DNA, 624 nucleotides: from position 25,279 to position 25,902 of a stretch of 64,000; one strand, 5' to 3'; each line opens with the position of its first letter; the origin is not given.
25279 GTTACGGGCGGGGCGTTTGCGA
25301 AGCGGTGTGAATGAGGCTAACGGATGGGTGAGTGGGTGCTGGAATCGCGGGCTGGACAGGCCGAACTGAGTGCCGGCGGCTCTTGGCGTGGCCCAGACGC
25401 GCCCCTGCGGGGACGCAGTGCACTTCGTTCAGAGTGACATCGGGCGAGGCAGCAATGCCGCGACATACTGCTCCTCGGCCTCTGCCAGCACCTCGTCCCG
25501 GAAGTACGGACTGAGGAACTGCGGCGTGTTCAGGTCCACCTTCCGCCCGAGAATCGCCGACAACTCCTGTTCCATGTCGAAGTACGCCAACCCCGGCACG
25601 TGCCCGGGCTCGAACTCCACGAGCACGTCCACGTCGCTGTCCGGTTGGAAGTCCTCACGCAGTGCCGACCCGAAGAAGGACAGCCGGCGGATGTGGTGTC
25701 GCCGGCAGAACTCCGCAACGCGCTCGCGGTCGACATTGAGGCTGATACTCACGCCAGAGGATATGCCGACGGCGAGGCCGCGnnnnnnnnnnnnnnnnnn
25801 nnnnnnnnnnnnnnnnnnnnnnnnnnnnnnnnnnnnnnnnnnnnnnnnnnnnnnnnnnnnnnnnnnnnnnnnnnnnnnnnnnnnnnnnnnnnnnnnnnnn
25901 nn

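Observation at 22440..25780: Low-GC island carrying a fibronectin-III-repeat T9SS cargo gene whose sorting tail has a foreign flavour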

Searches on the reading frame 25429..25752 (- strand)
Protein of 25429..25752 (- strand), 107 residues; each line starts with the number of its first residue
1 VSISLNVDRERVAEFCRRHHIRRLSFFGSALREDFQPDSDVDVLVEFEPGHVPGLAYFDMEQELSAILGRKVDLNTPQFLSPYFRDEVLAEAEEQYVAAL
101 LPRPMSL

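Call 7: search_protein_families(library=pfam, proteins=[window:25429-25752:-], max_evalue=0.01)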
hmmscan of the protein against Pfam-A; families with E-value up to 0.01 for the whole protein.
window:25429-25752:- (107 aa): 2 families
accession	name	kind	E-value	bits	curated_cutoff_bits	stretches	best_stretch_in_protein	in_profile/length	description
PF01909.29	NTP_transf_2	-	2.5e-12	47.5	21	1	12-91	4-89/93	Nucleotidyltransferase domain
PF18765.7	Polbeta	-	9.2e-10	39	26.9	1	11-92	2-84/93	Polymerase beta, Nucleotidyltransferase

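Call 8: search_protein_families(library=ncbifam, proteins=[window:25429-25752:-], max_evalue=0.01)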
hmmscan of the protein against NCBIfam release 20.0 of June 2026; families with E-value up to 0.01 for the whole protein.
window:25429-25752:- (107 aa): 2 families
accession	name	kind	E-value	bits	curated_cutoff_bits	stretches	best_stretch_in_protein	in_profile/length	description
NF047752.1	MntA_antitoxin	equivalog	1.6e-11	44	60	1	19-93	5-78/106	type VII toxin-antitoxin system MntA family adenylyltransferase antitoxin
NF051895.1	anti_phage_HalB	equivalog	0.0056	16.3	190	1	24-44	2-22/211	anti-phage Hailong system nucleotidyltransferase HalB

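Call 80: search_protein_families(library=phrogs, proteins=[window:25429-25752:-], max_evalue=0.01)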
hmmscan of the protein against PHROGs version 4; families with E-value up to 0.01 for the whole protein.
window:25429-25752:- (107 aa): 0 families
